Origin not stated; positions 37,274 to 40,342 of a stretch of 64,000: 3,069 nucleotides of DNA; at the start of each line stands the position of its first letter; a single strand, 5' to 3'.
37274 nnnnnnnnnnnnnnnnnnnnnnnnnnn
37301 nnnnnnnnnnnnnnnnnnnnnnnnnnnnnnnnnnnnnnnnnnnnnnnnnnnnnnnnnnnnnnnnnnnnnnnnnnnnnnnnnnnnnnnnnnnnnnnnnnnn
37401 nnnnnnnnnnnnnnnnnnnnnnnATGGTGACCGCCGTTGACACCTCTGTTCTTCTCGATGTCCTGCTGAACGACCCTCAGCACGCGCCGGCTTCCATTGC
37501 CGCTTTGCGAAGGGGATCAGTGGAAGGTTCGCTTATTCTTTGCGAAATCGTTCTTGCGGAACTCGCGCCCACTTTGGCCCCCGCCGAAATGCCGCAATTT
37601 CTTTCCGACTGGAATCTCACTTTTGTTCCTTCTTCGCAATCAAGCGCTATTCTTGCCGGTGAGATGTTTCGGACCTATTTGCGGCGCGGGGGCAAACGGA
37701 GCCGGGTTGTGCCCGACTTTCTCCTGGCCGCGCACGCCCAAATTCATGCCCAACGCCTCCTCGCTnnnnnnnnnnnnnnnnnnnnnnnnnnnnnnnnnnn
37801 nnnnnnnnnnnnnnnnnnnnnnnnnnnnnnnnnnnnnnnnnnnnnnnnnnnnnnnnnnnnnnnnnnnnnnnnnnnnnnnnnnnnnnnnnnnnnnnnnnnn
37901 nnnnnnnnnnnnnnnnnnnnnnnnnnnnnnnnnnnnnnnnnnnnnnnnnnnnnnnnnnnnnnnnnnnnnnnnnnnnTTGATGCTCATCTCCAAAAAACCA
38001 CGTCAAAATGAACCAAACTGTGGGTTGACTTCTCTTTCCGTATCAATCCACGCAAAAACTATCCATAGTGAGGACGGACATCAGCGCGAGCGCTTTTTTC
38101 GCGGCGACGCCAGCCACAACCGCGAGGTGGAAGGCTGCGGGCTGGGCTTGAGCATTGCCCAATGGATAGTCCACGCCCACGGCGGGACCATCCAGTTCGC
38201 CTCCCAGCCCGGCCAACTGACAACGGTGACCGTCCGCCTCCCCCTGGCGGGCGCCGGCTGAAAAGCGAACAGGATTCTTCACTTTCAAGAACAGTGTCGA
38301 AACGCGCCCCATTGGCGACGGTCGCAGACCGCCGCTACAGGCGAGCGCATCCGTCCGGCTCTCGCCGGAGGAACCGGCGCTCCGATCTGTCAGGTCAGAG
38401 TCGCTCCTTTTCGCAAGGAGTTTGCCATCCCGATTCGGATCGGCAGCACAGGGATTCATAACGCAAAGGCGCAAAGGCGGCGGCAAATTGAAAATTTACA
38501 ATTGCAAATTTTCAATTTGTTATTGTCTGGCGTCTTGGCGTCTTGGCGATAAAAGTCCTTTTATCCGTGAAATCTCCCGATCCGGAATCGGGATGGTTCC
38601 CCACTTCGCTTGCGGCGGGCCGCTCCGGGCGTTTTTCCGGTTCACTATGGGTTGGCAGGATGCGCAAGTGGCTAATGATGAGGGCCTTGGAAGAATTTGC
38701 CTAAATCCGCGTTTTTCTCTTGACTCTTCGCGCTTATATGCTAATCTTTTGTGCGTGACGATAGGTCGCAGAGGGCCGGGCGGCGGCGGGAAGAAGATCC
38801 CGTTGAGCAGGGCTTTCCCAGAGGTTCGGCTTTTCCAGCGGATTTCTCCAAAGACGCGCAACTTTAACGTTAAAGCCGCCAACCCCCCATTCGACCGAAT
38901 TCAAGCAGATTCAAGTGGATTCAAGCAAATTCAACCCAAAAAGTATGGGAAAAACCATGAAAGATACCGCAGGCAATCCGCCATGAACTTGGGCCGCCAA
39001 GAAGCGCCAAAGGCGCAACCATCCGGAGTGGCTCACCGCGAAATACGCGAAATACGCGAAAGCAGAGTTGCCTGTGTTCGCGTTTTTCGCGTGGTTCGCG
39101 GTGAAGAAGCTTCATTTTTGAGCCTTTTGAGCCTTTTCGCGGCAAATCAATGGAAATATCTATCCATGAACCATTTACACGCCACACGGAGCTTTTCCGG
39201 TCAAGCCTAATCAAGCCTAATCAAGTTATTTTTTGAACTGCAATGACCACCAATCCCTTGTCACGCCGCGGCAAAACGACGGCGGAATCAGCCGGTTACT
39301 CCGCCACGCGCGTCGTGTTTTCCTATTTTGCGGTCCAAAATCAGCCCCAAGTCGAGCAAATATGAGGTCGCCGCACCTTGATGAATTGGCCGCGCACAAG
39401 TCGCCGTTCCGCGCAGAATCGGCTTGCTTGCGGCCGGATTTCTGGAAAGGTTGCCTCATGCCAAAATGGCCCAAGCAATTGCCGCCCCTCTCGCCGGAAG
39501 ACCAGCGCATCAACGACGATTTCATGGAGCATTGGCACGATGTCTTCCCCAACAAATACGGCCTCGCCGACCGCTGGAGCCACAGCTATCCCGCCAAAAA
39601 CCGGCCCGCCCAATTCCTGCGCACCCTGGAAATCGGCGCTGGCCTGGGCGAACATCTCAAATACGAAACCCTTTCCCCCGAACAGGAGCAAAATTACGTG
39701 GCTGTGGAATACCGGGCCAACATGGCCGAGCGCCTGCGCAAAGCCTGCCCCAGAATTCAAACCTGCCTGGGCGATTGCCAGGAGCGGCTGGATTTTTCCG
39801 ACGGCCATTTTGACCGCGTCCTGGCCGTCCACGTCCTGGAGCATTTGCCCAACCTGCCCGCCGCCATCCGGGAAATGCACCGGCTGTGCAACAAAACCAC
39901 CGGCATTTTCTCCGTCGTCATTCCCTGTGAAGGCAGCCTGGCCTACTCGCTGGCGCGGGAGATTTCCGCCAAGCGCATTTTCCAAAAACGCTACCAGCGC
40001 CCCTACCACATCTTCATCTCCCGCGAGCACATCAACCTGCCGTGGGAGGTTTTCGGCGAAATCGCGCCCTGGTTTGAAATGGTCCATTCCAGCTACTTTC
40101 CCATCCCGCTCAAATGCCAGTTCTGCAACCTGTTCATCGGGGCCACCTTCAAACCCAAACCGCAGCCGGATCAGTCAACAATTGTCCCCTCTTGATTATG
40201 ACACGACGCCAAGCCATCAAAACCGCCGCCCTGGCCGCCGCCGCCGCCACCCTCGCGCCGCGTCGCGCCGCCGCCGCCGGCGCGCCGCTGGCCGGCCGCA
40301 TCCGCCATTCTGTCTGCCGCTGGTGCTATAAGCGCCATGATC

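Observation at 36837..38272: vapBC cassette inserted at the 3' end of the histidine-kinase gene between 186-bp direct repeats that differ almost only at synonymous sites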

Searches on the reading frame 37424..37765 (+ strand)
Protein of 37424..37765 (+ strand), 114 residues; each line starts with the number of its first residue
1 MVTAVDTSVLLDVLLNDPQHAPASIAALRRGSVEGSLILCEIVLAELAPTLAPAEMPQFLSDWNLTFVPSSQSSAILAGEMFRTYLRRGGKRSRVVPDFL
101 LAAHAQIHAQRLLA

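Call 24: find_homologous_proteins(query=window:37424-37765:+, max_evalue=0.00001)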
Query seq(114 aa) (114 aa): 390 proteins with E <= 0.00001 among 556 candidates; the best 120 are listed.
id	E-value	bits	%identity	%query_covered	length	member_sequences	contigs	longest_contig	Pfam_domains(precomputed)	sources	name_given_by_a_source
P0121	1.2e-65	236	100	100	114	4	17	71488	PF01850.28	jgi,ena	jgi:predicted nucleic acid-binding protein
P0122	5.5e-62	225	96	100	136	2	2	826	PF01850.28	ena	-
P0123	7.4e-62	224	95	100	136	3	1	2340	PF01850.28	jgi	-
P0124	4.1e-61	222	93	100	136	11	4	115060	PF01850.28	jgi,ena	jgi:hypothetical protein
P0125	1.0e-60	221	94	100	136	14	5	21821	-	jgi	-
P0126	1.7e-60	220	93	100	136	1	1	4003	PF01850.28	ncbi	-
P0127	1.9e-60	220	93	100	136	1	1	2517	PF01850.28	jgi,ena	-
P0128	2.7e-60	219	93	100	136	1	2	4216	PF01850.28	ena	-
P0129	3.6e-60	219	91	100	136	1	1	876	PF01850.28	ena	-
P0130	4.8e-60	218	93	99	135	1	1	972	PF01850.28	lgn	-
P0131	2.1e-59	216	93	100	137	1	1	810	PF01850.28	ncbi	-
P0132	2.1e-59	216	92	100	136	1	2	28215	PF01850.28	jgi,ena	jgi:hypothetical protein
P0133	5.4e-59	215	92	100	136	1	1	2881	PF01850.28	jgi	jgi:predicted nucleic acid-binding protein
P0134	7.0e-59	215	93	100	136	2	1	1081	PF01850.28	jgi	jgi:hypothetical protein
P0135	7.5e-59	215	89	100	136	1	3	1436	PF01850.28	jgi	-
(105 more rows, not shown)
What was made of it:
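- On Type II VapBC toxin-antitoxin module: There are 390 homologues, some named VapC family toxin by NCBI (call 24).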

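Call 25: find_encoding_contigs(protein=P0124, flank=6000, max_places=4)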
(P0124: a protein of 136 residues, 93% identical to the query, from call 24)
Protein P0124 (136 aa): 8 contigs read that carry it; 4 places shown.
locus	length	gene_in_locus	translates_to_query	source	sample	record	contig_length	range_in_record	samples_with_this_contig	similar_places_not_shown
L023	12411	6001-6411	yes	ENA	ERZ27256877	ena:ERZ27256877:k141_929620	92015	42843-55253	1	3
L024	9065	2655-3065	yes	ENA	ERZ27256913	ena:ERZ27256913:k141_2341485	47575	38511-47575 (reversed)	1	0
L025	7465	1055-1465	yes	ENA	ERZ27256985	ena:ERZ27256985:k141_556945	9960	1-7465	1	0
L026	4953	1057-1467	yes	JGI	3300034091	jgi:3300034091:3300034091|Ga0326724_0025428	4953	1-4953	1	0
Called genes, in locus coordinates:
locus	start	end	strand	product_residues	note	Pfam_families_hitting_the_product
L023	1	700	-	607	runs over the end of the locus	PF02465:FliD_N, PF07195:FliD_C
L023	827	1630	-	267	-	PF00669:Flagellin_N, PF00700:Flagellin_C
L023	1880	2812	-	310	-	PF02899:Phage_int_SAM_1, PF00589:Phage_integrase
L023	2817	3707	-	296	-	PF01259:SAICAR_synt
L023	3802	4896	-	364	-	PF01370:Epimerase, PF04321:RmlD_sub_bind (faint), PF07993:NAD_binding_4, PF16363:GDP_Man_Dehyd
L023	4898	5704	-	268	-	PF00142:Fer4_NifH (weak), PF01656:CbiA, PF02374:ArsA_ATPase (faint), PF06564:CBP_BcsQ (faint), PF09140:MipZ (weak), PF10609:ParA, PF13614:AAA_31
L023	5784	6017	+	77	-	-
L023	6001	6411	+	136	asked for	PF01850:PIN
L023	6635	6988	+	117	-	PF02482:Ribosomal_S30AE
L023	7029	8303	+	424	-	PF01979:Amidohydro_1, PF07969:Amidohydro_3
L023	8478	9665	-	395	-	PF25852:DUF6242_C (faint), PF15902:Sortilin-Vps10 (faint)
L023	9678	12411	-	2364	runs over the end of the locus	PF07686:V-set (faint), PF13927:Ig_3, PF07679:I-set (weak), PF13570:Beta-prop_ACSF4, PF13927:Ig_3, PF13360:PQQ_2 (faint), PF13570:Beta-prop_ACSF4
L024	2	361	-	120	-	?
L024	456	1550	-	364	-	PF01370:Epimerase, PF04321:RmlD_sub_bind (faint), PF07993:NAD_binding_4, PF16363:GDP_Man_Dehyd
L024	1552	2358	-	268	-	PF00142:Fer4_NifH (weak), PF01656:CbiA, PF02374:ArsA_ATPase (faint), PF06564:CBP_BcsQ (faint), PF09140:MipZ (weak), PF10609:ParA, PF13614:AAA_31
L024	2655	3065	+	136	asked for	PF01850:PIN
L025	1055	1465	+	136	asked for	PF01850:PIN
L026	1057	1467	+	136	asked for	PF01850:PIN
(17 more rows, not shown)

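Call 26: find_encoding_contigs(protein=P0125, flank=6000, max_places=5)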
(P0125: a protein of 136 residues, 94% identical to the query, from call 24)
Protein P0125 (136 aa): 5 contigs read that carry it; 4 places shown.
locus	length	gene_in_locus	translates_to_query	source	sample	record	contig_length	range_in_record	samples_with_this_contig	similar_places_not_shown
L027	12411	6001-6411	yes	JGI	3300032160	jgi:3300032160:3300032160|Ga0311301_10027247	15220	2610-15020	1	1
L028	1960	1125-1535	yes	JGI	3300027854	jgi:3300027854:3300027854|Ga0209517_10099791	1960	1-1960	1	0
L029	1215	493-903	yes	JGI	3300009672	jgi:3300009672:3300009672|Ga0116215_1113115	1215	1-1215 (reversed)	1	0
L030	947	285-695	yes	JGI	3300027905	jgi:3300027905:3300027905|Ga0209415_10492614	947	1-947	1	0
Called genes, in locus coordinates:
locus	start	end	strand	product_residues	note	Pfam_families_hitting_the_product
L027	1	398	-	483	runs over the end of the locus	PF02310:B12-binding (faint), PF04055:Radical_SAM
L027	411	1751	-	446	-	PF04055:Radical_SAM, PF11946:DUF3463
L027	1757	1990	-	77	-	-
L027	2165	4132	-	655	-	PF13385:Laminin_G_3, PF24981:Beta-prop_ATRN-LZTR1 (faint), PF13415:Beta-prop_FBX42 (weak), PF01344:Kelch_1 (faint), PF13415:Beta-prop_FBX42, PF24681:Kelch_KLHDC2_KLHL20_DRC7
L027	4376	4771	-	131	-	-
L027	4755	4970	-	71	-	-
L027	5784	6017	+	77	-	PF04014:MazE_antitoxin (weak)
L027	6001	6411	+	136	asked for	-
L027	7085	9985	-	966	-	PF09585:Lin0512_fam (faint), PF17973:bMG10 (faint), PF13287:Fn3_assoc, PF13290:CHB_HEX_C_1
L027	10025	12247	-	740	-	PF05048:NosD (weak), PF13229:Beta_helix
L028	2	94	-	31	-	?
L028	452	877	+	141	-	-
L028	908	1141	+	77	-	PF04014:MazE_antitoxin (weak)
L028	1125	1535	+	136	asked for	-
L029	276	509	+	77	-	PF04014:MazE_antitoxin (weak)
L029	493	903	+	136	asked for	-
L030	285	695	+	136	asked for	-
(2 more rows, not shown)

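Call 27: find_encoding_contigs(protein=P0123, flank=6000, max_places=3)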
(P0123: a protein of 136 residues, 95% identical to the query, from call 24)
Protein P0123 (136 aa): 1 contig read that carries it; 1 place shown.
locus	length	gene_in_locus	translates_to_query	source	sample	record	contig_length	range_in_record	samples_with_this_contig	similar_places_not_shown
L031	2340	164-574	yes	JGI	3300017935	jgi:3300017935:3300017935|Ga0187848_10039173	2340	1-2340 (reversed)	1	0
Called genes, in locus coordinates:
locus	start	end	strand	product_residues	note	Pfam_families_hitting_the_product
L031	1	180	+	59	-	?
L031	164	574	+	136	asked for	PF01850:PIN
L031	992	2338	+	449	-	?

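Call 61: search_protein_families(library=ncbifam, proteins=[P0122, window:37424-37765:+], max_evalue=0.001)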
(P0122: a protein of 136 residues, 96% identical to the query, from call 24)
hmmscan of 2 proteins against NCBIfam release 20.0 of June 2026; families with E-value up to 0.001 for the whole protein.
P0122 (136 aa): 2 families
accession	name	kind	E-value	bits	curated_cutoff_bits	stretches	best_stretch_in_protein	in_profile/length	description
NF047959.1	TA_toxin_VapC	equivalog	3.8e-07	30.2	80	1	4-119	2-116/125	type II toxin-antitoxin system VapC family toxin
TIGR00028.1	Mtu_PIN_fam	subfamily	0.00025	21.3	73.6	0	80-131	90-139/143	TA system VapC family ribonuclease toxin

window:37424-37765:+ (114 aa): 1 family
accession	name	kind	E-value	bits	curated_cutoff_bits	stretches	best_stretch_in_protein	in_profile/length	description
NF047959.1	TA_toxin_VapC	equivalog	3.5e-05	23.9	80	1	4-113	2-110/125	type II toxin-antitoxin system VapC family toxin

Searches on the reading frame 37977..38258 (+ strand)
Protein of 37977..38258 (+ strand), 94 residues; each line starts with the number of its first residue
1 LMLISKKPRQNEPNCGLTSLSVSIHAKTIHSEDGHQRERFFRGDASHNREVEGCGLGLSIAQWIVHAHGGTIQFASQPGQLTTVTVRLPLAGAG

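Call 6: search_protein_families(library=pfam, proteins=[window:37977-38258:+], max_evalue=0.01)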
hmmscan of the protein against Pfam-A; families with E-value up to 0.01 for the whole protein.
window:37977-38258:+ (94 aa): 1 family
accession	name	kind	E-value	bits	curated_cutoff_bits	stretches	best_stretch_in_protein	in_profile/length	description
PF02518.31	HATPase_c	-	4e-11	43.8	26.4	1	36-91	57-110/111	Histidine kinase-, DNA gyrase B-, and HSP90-like ATPase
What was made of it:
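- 38087..38272 (+): Repeat copy B: orphan kinase 3' end (58 codons plus stop plus 11 nt) of the ancestral-type allele (His; ACC GTC ... CTC). It hits only the C-terminal half of HATPase_c (call 6).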

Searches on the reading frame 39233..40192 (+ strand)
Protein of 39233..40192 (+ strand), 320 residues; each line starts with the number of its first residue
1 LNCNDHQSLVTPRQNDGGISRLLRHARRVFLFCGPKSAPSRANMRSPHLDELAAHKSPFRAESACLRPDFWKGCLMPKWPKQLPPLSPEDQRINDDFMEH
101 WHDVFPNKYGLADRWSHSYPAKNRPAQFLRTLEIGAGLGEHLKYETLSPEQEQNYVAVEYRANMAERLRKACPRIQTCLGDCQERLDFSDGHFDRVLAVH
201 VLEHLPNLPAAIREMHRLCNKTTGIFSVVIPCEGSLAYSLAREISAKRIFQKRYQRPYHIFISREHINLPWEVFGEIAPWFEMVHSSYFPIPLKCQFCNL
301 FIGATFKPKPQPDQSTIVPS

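Call 6: search_protein_families(library=pfam, proteins=[window:39233-40192:+], max_evalue=0.01)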
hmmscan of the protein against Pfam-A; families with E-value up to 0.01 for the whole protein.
window:39233-40192:+ (320 aa): 5 families
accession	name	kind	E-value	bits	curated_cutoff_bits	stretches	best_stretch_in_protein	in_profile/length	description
PF08241.18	Methyltransf_11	-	2.8e-13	50.8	21.2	1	132-220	1-88/95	Methyltransferase domain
PF13489.12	Methyltransf_23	-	1.3e-11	45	27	1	127-268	22-143/164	Methyltransferase domain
PF13649.12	Methyltransf_25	-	2.2e-11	44.7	27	1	132-220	2-94/97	Methyltransferase domain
PF08242.18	Methyltransf_12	-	3.8e-09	37.6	30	1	132-221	1-94/98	Methyltransferase domain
PF13847.12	Methyltransf_31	-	8.5e-06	25.9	27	1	130-232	6-113/145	Methyltransferase domain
